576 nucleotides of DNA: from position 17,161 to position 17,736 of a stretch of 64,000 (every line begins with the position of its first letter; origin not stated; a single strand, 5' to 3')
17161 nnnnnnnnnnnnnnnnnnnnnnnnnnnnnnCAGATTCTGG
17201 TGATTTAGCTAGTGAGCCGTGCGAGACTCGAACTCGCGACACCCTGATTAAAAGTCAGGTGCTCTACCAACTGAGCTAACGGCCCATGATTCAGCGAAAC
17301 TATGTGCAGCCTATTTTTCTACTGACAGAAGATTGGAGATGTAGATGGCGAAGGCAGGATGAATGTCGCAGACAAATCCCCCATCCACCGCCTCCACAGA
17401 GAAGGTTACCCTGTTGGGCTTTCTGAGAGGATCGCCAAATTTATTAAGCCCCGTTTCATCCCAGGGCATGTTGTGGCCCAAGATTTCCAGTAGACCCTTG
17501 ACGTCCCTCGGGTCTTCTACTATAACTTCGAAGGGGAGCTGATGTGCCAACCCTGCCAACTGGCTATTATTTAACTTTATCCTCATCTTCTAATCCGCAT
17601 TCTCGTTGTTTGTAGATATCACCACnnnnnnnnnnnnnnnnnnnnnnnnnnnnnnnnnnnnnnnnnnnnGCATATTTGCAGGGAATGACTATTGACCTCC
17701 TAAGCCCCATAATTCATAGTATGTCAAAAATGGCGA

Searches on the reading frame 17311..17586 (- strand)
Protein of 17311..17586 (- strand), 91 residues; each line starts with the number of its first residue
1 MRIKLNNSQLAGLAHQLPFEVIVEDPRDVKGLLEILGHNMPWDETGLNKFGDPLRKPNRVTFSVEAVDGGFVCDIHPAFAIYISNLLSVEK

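Call 8: search_protein_families(library=pfam, proteins=[window:17311-17586:-], max_evalue=0.01)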
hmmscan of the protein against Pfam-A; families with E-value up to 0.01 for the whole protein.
window:17311-17586:- (91 aa): 0 families

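Call 33: find_encoding_contigs(protein=window:17311-17586:-, flank=10000, max_places=10)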
Protein window:17311-17586:- (91 aa): 7 contigs read that carry it; 5 places shown.
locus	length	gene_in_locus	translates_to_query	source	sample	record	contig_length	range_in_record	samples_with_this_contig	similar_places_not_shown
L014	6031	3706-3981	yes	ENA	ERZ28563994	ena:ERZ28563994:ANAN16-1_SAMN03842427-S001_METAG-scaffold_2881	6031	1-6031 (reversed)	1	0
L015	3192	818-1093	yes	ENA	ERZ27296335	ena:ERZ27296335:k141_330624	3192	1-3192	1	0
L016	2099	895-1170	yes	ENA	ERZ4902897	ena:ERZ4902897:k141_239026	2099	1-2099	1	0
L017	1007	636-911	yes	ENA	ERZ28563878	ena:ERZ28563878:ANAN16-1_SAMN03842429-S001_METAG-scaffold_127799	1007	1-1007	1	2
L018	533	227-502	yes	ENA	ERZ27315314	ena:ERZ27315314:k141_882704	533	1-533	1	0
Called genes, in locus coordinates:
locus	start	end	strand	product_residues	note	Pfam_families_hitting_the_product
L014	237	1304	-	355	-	PF01008:IF-2B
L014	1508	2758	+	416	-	PF00682:HMGL-like, PF22617:HCS_D2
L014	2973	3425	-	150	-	-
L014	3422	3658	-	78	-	-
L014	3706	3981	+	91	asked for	-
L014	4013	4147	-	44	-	-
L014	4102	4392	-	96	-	PF14657:Arm-DNA-bind_4 (weak)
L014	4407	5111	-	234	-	-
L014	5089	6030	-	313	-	?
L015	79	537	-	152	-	-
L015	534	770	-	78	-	-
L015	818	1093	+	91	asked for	-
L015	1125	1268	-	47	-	-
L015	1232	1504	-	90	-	PF14657:Arm-DNA-bind_4 (weak)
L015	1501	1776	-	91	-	-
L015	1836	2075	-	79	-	-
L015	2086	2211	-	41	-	PF12728:HTH_17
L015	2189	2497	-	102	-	PF00196:GerE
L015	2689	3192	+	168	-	?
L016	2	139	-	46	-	?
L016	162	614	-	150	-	-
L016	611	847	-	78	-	-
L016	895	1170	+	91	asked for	-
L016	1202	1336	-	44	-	-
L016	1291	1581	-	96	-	PF14657:Arm-DNA-bind_4 (weak)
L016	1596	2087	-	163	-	PF15956:DUF4760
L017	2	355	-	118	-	?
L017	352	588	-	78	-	-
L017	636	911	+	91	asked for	-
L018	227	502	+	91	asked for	-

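Call 58: find_homologous_proteins(query=window:17311-17586:-)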
Query window:17311-17586:- (91 aa): 203 proteins with E <= 0.001 among 203 candidates; the best 120 are listed.
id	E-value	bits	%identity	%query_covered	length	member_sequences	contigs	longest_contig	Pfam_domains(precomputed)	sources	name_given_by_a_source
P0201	5.3e-53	195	97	100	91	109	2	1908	-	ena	-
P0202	1.0e-51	190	93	100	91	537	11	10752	-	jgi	jgi:hypothetical protein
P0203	1.7e-50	187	92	100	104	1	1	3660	-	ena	-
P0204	2.8e-50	186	92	100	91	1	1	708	-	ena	-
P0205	5.3e-50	185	92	100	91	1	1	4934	-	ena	-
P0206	5.4e-50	185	91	100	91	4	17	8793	-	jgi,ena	jgi:hypothetical protein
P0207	8.0e-50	184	91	100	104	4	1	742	-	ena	-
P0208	1.0e-49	184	91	100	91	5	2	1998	-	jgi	-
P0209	1.8e-49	183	90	100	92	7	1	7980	-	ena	-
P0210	2.8e-49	183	89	100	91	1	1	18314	-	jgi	jgi:hypothetical protein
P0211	2.8e-49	183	91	100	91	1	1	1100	-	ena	-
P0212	3.4e-49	182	94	96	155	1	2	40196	-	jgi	jgi:hypothetical protein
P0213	1.4e-47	177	85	100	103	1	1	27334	-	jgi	jgi:hypothetical protein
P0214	2.9e-47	176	89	100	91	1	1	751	-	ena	-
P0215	3.3e-47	176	86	100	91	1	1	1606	-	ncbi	-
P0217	4.9e-47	175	88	100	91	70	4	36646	-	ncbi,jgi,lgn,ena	-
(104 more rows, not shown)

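Call 61: find_encoding_contigs(protein=P0202, flank=8000, max_places=10)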
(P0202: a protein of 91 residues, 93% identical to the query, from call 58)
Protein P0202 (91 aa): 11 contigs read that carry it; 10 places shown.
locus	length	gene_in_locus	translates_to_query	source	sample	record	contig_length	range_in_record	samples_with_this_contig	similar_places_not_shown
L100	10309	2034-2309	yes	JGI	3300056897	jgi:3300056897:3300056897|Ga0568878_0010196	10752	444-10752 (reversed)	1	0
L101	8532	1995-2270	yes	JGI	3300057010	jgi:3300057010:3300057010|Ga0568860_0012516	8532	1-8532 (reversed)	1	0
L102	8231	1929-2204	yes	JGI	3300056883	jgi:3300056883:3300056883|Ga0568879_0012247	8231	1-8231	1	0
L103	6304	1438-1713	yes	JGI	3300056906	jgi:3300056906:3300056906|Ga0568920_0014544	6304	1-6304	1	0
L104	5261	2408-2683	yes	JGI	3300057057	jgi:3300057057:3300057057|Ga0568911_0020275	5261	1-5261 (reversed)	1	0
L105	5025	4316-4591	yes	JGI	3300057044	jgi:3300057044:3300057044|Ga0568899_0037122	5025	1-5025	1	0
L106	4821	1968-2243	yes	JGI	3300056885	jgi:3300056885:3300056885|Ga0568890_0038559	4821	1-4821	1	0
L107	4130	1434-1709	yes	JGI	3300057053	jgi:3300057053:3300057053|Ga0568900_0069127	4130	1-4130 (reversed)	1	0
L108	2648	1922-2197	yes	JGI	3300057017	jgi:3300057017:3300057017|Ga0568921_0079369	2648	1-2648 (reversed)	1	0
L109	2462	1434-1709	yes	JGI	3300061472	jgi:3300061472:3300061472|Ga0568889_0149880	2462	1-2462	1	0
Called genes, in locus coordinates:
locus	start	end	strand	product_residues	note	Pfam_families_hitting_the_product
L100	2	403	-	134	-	?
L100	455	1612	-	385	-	PF00589:Phage_integrase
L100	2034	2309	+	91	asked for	-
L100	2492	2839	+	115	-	PF12728:HTH_17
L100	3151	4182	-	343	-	PF12837:Fer4_6 (faint), PF13187:Fer4_9 (faint), PF02754:CCG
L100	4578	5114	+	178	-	PF01641:SelR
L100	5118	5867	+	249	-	PF01625:PMSR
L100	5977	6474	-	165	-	PF22746:SHOCT-like_DUF2089-C (weak)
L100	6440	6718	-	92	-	-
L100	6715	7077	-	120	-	PF09862:DUF2089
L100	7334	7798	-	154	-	-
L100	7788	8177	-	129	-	-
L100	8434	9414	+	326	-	PF01926:MMR_HSR1, PF02421:FeoB_N (weak), PF02824:TGS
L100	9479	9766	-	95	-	-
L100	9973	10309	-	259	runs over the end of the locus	PF03060:NMO, PF01070:FMN_dh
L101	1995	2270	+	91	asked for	-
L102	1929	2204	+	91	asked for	-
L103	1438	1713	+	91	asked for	-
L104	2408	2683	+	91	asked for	-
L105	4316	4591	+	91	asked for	-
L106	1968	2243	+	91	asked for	-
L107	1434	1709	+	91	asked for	-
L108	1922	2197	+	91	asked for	-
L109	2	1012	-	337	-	?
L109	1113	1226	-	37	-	-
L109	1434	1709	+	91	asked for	-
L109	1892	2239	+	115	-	PF12728:HTH_17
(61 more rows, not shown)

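Call 62: find_encoding_contigs(protein=P0217, flank=8000, max_places=6)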
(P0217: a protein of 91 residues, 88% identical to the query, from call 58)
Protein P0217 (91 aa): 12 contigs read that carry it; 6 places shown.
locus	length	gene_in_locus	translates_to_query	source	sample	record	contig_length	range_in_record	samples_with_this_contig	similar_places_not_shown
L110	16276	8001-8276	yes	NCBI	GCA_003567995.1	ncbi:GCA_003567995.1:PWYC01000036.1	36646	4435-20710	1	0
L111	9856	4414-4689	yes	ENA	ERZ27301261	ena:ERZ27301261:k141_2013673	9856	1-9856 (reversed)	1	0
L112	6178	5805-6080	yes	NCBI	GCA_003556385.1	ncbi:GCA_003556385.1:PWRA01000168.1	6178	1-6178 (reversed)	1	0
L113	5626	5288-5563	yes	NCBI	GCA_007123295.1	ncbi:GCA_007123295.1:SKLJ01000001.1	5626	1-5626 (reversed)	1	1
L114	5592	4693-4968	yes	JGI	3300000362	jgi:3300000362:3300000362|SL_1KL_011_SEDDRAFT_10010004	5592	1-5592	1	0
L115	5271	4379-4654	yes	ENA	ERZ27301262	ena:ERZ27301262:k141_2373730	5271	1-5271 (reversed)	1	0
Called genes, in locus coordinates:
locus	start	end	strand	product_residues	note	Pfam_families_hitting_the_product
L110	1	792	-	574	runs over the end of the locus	PF07992:Pyr_redox_2 (faint), PF01946:Thi4 (faint), PF00070:Pyr_redox (faint), PF01266:DAO, PF12831:FAD_oxidored (faint), PF13738:Pyr_redox_3 (faint), PF13450:NAD_binding_8 (weak), PF04324:Fer2_BFD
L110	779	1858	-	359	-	PF13183:Fer4_8 (weak), PF02754:CCG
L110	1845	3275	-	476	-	PF01565:FAD_binding_4, PF02913:FAD-oxidase_C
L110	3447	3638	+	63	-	-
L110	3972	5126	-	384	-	PF03977:OAD_beta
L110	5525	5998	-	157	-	PF21981:RecX_HTH3 (faint), PF21982:RecX_HTH1, PF02631:RecX_HTH2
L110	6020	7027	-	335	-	PF00154:RecA_N, PF06745:ATPase (weak), PF08423:Rad51, PF27531:MT3502_N (faint), PF21096:RecA_C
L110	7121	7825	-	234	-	PF01509:TruB_N, PF16198:TruB_C_2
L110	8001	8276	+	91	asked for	-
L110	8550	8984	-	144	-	-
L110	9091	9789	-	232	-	PF00857:Isochorismatase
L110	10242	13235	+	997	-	PF01339:CheB_methylest, PF03705:CheR_N, PF13188:PAS_8 (faint), PF00989:PAS (faint), PF01739:CheR, PF08448:PAS_4 (faint), PF13426:PAS_9 (faint), PF13596:PAS_10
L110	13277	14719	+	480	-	PF00154:RecA_N (faint), PF00005:ABC_tran (faint), PF03796:DnaB_C (faint), PF05625:PAXNEB (faint), PF06745:ATPase, PF13191:AAA_16 (faint), PF06745:ATPase, PF13481:AAA_25 (weak), +6 more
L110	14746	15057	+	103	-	PF07689:KaiB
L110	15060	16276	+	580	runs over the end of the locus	PF00989:PAS (weak), PF13188:PAS_8 (faint), PF13426:PAS_9, PF00989:PAS, PF08448:PAS_4, PF13426:PAS_9 (weak), PF07730:HisKA_3, PF02518:HATPase_c, +1 more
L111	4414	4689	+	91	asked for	-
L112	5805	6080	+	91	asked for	-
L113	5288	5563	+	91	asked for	-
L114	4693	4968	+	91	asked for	-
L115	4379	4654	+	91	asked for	-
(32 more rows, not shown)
